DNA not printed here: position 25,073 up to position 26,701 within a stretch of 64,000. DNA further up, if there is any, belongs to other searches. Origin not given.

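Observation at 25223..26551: E1 (DdhC/ColD)-like 3-dehydrase with His replacing the PLP lysine and a Cys-rich insertion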

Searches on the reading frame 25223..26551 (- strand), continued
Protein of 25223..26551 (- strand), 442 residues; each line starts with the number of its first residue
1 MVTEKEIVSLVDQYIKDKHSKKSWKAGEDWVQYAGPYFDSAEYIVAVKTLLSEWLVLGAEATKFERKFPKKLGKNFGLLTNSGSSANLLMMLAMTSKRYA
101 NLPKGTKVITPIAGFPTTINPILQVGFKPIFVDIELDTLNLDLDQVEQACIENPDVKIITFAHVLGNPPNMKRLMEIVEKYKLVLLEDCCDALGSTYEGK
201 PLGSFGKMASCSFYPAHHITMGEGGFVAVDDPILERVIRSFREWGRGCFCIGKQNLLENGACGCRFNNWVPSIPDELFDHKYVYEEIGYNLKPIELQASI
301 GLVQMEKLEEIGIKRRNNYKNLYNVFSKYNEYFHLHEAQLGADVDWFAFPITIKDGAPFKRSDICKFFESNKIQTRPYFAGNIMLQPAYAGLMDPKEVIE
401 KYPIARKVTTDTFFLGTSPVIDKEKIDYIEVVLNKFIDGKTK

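Call 29: find_related_loci(query=window:25223-26551:-, collection=viral_contigs, flank=10000)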
Query window:25223-26551:- (442 aa) in viral_contigs; peptide patterns used: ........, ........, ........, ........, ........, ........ (x = any residue, [..] = any of these).
201 stretches matched a pattern; 176 encode a relative of the query (tblastn E <= 1e-3); the best 80 are kept; 80 distinct loci.
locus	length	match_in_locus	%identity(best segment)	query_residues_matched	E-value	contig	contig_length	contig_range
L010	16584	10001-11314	86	1-438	0e+0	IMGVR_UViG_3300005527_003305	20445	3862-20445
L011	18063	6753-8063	85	2-438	0e+0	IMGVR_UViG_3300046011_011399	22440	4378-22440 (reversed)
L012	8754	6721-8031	85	2-438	0e+0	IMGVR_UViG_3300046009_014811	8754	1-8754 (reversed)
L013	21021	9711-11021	83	2-438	0e+0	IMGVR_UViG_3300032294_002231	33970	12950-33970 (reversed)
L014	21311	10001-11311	82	2-438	0e+0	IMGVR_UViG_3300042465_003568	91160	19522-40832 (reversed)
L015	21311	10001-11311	82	2-438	0e+0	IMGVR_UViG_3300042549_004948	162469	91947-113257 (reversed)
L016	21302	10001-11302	83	5-438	0e+0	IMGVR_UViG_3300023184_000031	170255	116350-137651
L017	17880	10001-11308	83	3-438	0e+0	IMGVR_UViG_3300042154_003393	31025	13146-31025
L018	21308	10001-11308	83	3-438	0e+0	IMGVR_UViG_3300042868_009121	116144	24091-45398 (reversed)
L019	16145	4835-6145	83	2-438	0e+0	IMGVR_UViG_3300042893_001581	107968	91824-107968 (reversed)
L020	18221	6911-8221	83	2-438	0e+0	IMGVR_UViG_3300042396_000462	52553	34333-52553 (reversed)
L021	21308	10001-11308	83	3-438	0e+0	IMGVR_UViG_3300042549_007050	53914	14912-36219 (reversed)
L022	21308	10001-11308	82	3-438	0e+0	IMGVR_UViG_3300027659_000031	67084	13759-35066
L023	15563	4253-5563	82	1-437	0e+0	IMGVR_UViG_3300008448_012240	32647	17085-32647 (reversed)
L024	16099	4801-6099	83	5-437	0e+0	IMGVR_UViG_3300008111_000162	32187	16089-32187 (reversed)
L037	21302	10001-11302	82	5-438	0e+0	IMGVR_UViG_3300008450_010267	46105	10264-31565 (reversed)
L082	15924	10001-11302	65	6-440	0e+0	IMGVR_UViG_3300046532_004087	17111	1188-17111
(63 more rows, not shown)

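Call 40: search_protein_families(library=pfam, proteins=[L010:11320-12303:+, L006:11311-12300:+, L037:11308-12255:+, L082:11324-12379:+, L023:13106-14266:+, L013:13622-14263:+, L007:8162-9205:+], max_evalue=0.01)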
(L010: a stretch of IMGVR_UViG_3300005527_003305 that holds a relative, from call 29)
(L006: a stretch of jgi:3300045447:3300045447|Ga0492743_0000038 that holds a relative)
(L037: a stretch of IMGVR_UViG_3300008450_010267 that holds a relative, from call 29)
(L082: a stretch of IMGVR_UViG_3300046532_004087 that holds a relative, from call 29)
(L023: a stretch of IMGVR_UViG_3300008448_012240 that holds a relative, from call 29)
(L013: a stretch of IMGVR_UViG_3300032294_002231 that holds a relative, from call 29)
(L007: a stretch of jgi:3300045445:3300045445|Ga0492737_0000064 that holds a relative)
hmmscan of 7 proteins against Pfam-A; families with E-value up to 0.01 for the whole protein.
L010:11320-12303:+ (327 aa): 0 families

L006:11311-12300:+ (329 aa): 0 families

L037:11308-12255:+ (315 aa): 8 families
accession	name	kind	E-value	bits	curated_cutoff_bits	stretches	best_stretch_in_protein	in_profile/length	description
PF16363.11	GDP_Man_Dehyd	-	4.2e-58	197.8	27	1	6-304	2-331/332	GDP-mannose 4,6 dehydratase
PF01370.27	Epimerase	-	2e-52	178.4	20.9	1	4-239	1-240/240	NAD dependent epimerase/dehydratase family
PF01073.25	3Beta_HSD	-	3.3e-13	49.7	22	1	6-225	2-227/280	3-beta hydroxysteroid dehydrogenase/isomerase family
PF04321.23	RmlD_sub_bind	-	8.9e-12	45.1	27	1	4-305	3-281/287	RmlD substrate binding domain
PF07993.18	NAD_binding_4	-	2e-11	44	20.1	1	65-176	86-206/258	Male sterility protein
PF02719.21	Polysacc_synt_2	-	1.7e-06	27.9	20.2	1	5-239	2-229/293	Polysaccharide biosynthesis protein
PF00106.31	adh_short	-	0.00047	20.1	26.6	0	2-62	1-61/195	short chain dehydrogenase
PF05368.20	NmrA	-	0.005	16.9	27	0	2-88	3-60/298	NmrA-like family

L082:11324-12379:+ (351 aa): 5 families
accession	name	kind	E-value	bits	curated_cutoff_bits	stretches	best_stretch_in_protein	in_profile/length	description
PF16363.11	GDP_Man_Dehyd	-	1.2e-105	354.1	27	1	7-338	1-332/332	GDP-mannose 4,6 dehydratase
PF01370.27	Epimerase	-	2.9e-55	187.7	20.9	1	6-250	1-238/240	NAD dependent epimerase/dehydratase family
PF00106.31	adh_short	-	2.7e-06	27.5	26.6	1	5-175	2-172/195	short chain dehydrogenase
PF04321.23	RmlD_sub_bind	-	1.8e-05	24.4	27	1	6-176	3-149/287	RmlD substrate binding domain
PF02719.21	Polysacc_synt_2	-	0.0047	16.6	20.2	0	6-113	1-114/293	Polysaccharide biosynthesis protein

L023:13106-14266:+ (386 aa): 18 families
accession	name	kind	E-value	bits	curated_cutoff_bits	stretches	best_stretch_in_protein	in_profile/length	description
PF00037.32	Fer4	-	7e-14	51.4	21.1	2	99-120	2-23/24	4Fe-4S binding domain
PF13237.11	Fer4_10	-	8.6e-11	42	25.5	2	148-189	4-46/53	4Fe-4S dicluster domain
PF12838.12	Fer4_7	-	1.4e-10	41.9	27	2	104-166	1-51/52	4Fe-4S dicluster domain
PF12837.12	Fer4_6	-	4.7e-10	39.4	25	2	99-120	3-24/24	4Fe-4S binding domain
PF25160.1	LdpA_Fe-S-bd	-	1.9e-09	37.6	27.6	2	146-169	21-44/49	LdpA Fe-S cluster-binding domain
PF13484.11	Fer4_16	-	2.7e-09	38.1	30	1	104-165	1-65/66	4Fe-4S double cluster binding domain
PF14697.11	Fer4_21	-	5.4e-09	36.5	35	2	147-169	35-57/59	4Fe-4S dicluster domain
PF13183.11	Fer4_8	-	4.2e-08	34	27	1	103-165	3-66/68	4Fe-4S dicluster domain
PF12797.12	Fer4_2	-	8.5e-08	32.1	24.5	2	99-117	4-22/22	4Fe-4S binding domain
PF13187.11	Fer4_9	-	1.4e-07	31.9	27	2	105-166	2-50/52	4Fe-4S dicluster domain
PF12617.14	LdpA_C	-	1.5e-07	31.6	22.2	1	314-377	102-182/184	Light dependent period A C-terminal domain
PF12800.12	Fer4_4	-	3.6e-06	27.3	24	1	151-165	2-16/17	4Fe-4S binding domain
PF12798.12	Fer4_3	-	2.8e-05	25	27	0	153-166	1-14/15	4Fe-4S binding domain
PF13534.11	Fer4_17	-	3.5e-05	24.7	22.2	1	105-166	2-59/61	4Fe-4S dicluster domain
PF17179.9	Fer4_22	-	0.00014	23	27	0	150-165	78-93/95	4Fe-4S dicluster domain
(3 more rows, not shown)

L013:13622-14263:+ (213 aa): 2 families
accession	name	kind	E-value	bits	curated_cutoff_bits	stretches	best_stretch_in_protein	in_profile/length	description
PF00483.29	NTP_transferase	-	2.2e-09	37.7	21.2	1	5-122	2-129/245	Nucleotidyl transferase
PF12804.13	NTP_transf_3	-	6.1e-07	30.2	27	1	5-58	1-49/160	MobA-like NTP transferase domain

L007:8162-9205:+ (347 aa): 6 families
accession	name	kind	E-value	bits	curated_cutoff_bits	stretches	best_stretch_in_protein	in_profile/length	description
PF01370.27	Epimerase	-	8.8e-39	133.8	20.9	1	3-273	1-240/240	NAD dependent epimerase/dehydratase family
PF16363.11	GDP_Man_Dehyd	-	1.2e-32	114.1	27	1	4-290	1-265/332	GDP-mannose 4,6 dehydratase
PF04321.23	RmlD_sub_bind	-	2.4e-13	50.3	27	1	1-139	1-108/287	RmlD substrate binding domain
PF02719.21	Polysacc_synt_2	-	2.3e-11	43.8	20.2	1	3-135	1-131/293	Polysaccharide biosynthesis protein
PF07993.18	NAD_binding_4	-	2.8e-10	40.2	20.1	1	78-216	86-216/258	Male sterility protein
PF00106.31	adh_short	-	0.0064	16.4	26.6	0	3-118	3-119/195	short chain dehydrogenase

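Call 51: search_protein_families(library=phrogs, proteins=[window:25223-26551:-], max_evalue=0.001)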
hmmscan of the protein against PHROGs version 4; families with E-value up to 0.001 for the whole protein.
window:25223-26551:- (442 aa): 1 family
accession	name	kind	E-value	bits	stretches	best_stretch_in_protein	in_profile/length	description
phrog_3139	-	other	1.1e-56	193.4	1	43-387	18-344/387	aminotransferase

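Call 52: search_protein_families(library=ncbifam, proteins=[L007:8162-9205:+, L007:17947-19719:+, L013:13622-14263:+, L023:13106-14266:+], max_evalue=0.001)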
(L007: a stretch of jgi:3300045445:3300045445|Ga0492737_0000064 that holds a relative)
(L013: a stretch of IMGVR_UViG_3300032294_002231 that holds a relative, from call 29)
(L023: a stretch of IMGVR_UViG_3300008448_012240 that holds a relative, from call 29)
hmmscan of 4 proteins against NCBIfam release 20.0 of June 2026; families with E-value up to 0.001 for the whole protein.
L007:8162-9205:+ (347 aa): 18 families
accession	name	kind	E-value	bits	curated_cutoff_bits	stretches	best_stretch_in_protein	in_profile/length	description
TIGR01181.1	dTDP_gluc_dehyt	equivalog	7.1e-32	110.7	365.1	1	2-322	1-290/321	dTDP-glucose 4,6-dehydratase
TIGR01179.1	galE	equivalog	7.1e-26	90.8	262.3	1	2-339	1-320/332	UDP-glucose 4-epimerase GalE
NF007490.0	PRK10084.1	subfamily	3.2e-22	79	649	1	1-321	1-312/361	dTDP-glucose 4,6-dehydratase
NF007956.0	PRK10675.1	subfamily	1.5e-21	76.9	394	1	1-333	1-318/338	UDP-glucose 4-epimerase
TIGR02622.1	CDP_4_6_dhtase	equivalog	5.3e-19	68.6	278.45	1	2-147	6-144/352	CDP-glucose 4,6-dehydratase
NF007582.0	PRK10217.1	equivalog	2.5e-18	66.3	698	1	2-279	3-258/355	dTDP-glucose 4,6-dehydratase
TIGR04180.1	EDH_00030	hypoth_equivalog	4e-16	58.9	475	1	3-297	1-260/297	NAD-dependent 4,6-dehydratase LegB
TIGR02197.1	heptose_epim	equivalog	3.4e-14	52.7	274.6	1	3-287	1-256/316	ADP-glyceromanno-heptose 6-epimerase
NF041015.1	UDPsulfquin_syn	equivalog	1.3e-13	50.7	575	1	1-341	1-360/384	UDP-sulfoquinovose synthase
NF043036.1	ErythonDh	equivalog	8.4e-09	35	325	1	1-139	1-132/321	D-erythronate dehydrogenase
TIGR01214.1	rmlD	equivalog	9.7e-09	34.7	224.05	1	3-136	2-104/285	dTDP-4-dehydrorhamnose reductase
TIGR01472.1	gmd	equivalog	2.4e-08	33.6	415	1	4-139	4-138/342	GDP-mannose 4,6-dehydratase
NF011728.1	PRK15181.1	equivalog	1.6e-06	27.4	760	1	3-148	18-157/348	Vi polysaccharide biosynthesis UDP-N-acetylglucosaminuronic acid C-4 epimerase TviC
TIGR03589.1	PseB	equivalog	2.6e-06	26.6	407.75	1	3-135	7-128/324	UDP-N-acetylglucosamine 4,6-dehydratase (inverting)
TIGR01777.1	yfcH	hypoth_equivalog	8.2e-06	25.6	207.35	0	3-142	1-122/292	TIGR01777 family oxidoreductase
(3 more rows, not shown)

L007:17947-19719:+ (590 aa): 54 families (the best 25 are shown)
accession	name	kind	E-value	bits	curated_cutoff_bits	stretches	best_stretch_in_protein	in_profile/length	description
NF006524.0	PRK08978.1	equivalog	9.7e-100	334.4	738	1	5-547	4-535/548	acetolactate synthase 2 catalytic subunit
TIGR00118.1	acolac_lg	equivalog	1.2e-94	317.8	538.35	1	5-547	4-545/557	biosynthetic-type acetolactate synthase large subunit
NF006319.0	PRK08527.1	equivalog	7.9e-88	295.3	905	1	4-546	6-548/565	acetolactate synthase large subunit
NF006016.1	PRK08155.1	equivalog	1.1e-87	294.8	870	1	5-546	6-542/554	acetolactate synthase large subunit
NF004710.0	PRK06048.1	equivalog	3.9e-84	283.1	976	1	3-546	9-547/561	acetolactate synthase large subunit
NF004919.0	PRK06276.1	equivalog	9.1e-83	278.5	866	1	5-540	4-542/582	acetolactate synthase large subunit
NF005228.0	PRK06725.1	equivalog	2.1e-77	260.7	991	1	6-511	20-520/571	acetolactate synthase large subunit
NF005651.0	PRK07418.1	subfamily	5e-77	259.5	942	1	8-546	25-569/617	acetolactate synthase large subunit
NF005824.0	PRK07710.1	equivalog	1.6e-75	254.6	976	1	5-544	20-556/573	acetolactate synthase large subunit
NF005584.0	PRK07282.1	equivalog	4.7e-75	253.2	970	1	5-544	13-548/566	acetolactate synthase large subunit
NF005058.0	PRK06466.1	equivalog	5.2e-72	243.1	951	1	4-542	6-553/574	acetolactate synthase 3 large subunit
NF005860.0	PRK07789.1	equivalog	1.4e-71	241.6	881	1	8-522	40-563/615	acetolactate synthase large subunit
NF006052.0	PRK08199.1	subfamily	2.3e-70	237.5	539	1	4-540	10-541/559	thiamine pyrophosphate protein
NF006187.0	PRK08322.1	equivalog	3.5e-68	230.4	509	1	2-537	2-529/548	acetolactate synthase large subunit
NF005039.0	PRK06456.1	equivalog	4e-68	230.3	868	1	2-545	2-553/572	acetolactate synthase large subunit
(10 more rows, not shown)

L013:13622-14263:+ (213 aa): 24 families
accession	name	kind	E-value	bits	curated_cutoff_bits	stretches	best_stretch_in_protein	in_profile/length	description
NF041313.1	UDPGP_AglF_Halo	equivalog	3e-14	53.1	400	1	4-128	2-130/234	UTP--glucose-1-phosphate uridylyltransferase AglF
TIGR03992.1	Arch_glmU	subfamily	8.2e-13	48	292.1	1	4-118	2-122/393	bifunctional sugar-1-phosphate nucleotidylyltransferase/acetyltransferase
NF045761.1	NAMPUrTaseMurU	equivalog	1.2e-10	41.7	250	1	5-68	3-66/226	N-acetylmuramate alpha-1-phosphate uridylyltransferase MurU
NF045697.1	MurNAcPUrMurU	equivalog_domain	1.5e-10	40.9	370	1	6-69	1-64/229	N-acetylmuramate alpha-1-phosphate uridylyltransferase MurU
NF049965.1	GlMnHpPGnyltfHddC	equivalog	5.5e-10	39.3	300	1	4-113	2-115/221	D-glycero-D-manno-heptose 1-phosphate guanosyltransferase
NF045495.1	AdoCbiPCobY_Meth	equivalog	4.4e-09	36.1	250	1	4-171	2-166/195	adenosylcobinamide-phosphate guanylyltransferase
NF045665.1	NTPtran_DVU1551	equivalog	1.6e-07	30.7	315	1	4-90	2-81/359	DVU_1551 family NTP transferase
NF010934.1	PRK14354.1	equivalog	5.3e-07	28.5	450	1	4-71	1-65/447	bifunctional UDP-N-acetylglucosamine diphosphorylase/glucosamine-1-phosphate N-acetyltransferase GlmU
TIGR00454.1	TIGR00454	hypoth_equivalog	6.1e-07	29.5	174.7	1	5-169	3-153/183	TIGR00454 family protein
NF052502.1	man1P_GTase_Rv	exception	6.6e-07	28.5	440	1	4-65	2-63/352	mannose-1-phosphate guanylyltransferase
TIGR01208.1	rmlA_long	equivalog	8.9e-07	28.1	320.25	1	5-67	2-65/353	glucose-1-phosphate thymidylyltransferase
TIGR02623.1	G1P_cyt_trans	equivalog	9.6e-07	28.5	300.25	1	5-63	3-61/255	glucose-1-phosphate cytidylyltransferase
TIGR01173.1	glmU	equivalog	2.7e-06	26.5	366.85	1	4-78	2-73/452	bifunctional UDP-N-acetylglucosamine diphosphorylase/glucosamine-1-phosphate N-acetyltransferase GlmU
NF041173.1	Sug_nt_acttase_Thmprot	equivalog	3.5e-06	26.2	600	1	5-168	3-171/405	bifunctional sugar-1-phosphate nucleotidylyltransferase/acetyltransferase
NF002023.0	PRK00844.1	subfamily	9.8e-06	24.6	458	1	5-68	9-73/408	glucose-1-phosphate adenylyltransferase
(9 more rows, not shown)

L023:13106-14266:+ (386 aa): 67 families (the best 25 are shown)
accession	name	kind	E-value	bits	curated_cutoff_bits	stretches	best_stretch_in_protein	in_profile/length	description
NF045992.1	CircClkLdpA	equivalog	1.9e-41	142.4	450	1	10-363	7-331/360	circadian clock protein LdpA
NF045480.1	FdxA_Actino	equivalog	9.3e-11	41.9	125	1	96-123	31-58/107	ferredoxin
NF058577.1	FdxA_fam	equivalog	1.1e-10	41.5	65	1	98-119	31-52/52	4Fe-4S ferredoxin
NF042909.1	FMH_DH_FwdF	exception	1.1e-10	41.1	375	1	94-173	46-121/336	tungsten-dependent formylmethanofuran dehydrogenase subunit FwdF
NF040864.1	HgcB_ferredoxin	equivalog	7.9e-10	38.5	99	1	150-190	13-51/93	mercury methylation ferredoxin HgcB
NF038196.1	ferrodoxin_EFR1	subfamily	8.1e-10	39.1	75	2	137-169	170-202/242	EFR1 family ferrodoxin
NF045490.1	FdxA_Protbact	equivalog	3.8e-09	36.7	135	1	100-138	35-75/104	ferredoxin FdxA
TIGR04105.1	FeFe_hydrog_B1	subfamily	9e-09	34.5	450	1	96-166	135-203/462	monomeric [FeFe] hydrogenase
TIGR01971.1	NuoI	subfamily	1e-08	34.8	113.05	1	94-125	72-103/121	NADH-quinone oxidoreductase, chain I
TIGR02936.1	fdxN_nitrog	equivalog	1.3e-08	34.9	80.55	1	99-166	17-85/91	ferredoxin III, nif-specific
NF040770.1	hetero_SS_HdrA2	exception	3.7e-08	32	1100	1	96-179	233-315/777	CoB-CoM heterodisulfide reductase HdrA2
NF041836.1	rnfB_Methano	equivalog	6.4e-08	32.4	445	1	78-169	151-234/265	Rnf electron transport complex subunit RnfB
NF005505.0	PRK07118.1-4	equivalog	6.4e-08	32.4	378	1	96-168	164-233/265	Fe-S cluster domain-containing protein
NF004541.0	PRK05888.2-2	equivalog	8.7e-08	32.2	217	0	103-122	61-80/168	NADH-quinone oxidoreductase subunit NuoI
NF041891.1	hdrA_Methbact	equivalog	9.8e-08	30.7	1300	1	96-195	231-329/762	ferredoxin:CoB-CoM heterodisulfide reductase subunit HdrA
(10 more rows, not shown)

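Call 70: search_solved_structures(query=L007:17947-19719:+, max_evalue=1e-30)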
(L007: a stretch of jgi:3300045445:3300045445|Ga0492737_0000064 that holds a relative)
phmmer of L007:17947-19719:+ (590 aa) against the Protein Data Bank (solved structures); distinct sequences matched with E-value up to 1e-30: 48.
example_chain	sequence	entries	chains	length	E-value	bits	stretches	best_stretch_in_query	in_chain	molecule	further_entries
8rph_A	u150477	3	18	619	1.9e-172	578.1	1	2-588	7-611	Thiamine pyrophosphate-binding protein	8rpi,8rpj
5ahk_A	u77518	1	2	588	5.6e-68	233.2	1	2-546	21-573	ACETOLACTATE SYNTHASE II, LARGE SUBUNIT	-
6lpi_A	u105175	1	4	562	1.8e-67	231.5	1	6-546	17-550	Acetolactate synthase isozyme 1 large subunit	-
1jsc_A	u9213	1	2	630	6.9e-53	183.3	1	8-564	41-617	ACETOHYDROXY-ACID SYNTHASE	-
6u9d_A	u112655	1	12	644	7.6e-53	183.2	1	8-564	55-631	Acetolactate synthase catalytic subunit, mitochondrial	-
1n0h_A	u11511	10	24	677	9.4e-53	182.9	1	8-564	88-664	Acetolactate synthase | Acetolactate synthase, mitochondrial | Acetolactate synthase catalytic subunit, mitochondrial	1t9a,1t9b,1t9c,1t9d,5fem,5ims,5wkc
7u25_A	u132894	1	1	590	4.2e-52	180.7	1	4-481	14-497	Acetolactate synthase, chloroplastic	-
7tzz_A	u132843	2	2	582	7.2e-52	180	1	4-481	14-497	Acetolactate synthase, chloroplastic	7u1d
3e9y_A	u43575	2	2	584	9.9e-52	179.5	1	4-481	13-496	Acetolactate synthase, chloroplastic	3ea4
7stq_A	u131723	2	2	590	1.1e-51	179.4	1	4-481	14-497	Acetolactate synthase, chloroplastic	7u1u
6u9h_A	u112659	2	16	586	1.4e-51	179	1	4-481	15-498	Acetolactate synthase, chloroplastic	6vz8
1ybh_A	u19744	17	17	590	1.4e-51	179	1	4-481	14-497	Acetolactate synthase, chloroplast | Acetolactate synthase | Acetolactate synthase, chloroplastic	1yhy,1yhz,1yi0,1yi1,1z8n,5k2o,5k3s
8et5_A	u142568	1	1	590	1.4e-51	179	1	4-481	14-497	Acetolactate synthase, chloroplastic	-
8xod_A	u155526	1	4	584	1.8e-50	175.4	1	6-535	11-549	BbmA-G484F complex with CBOA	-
8x3x_A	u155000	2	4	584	1.8e-50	175.4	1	6-535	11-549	BbmA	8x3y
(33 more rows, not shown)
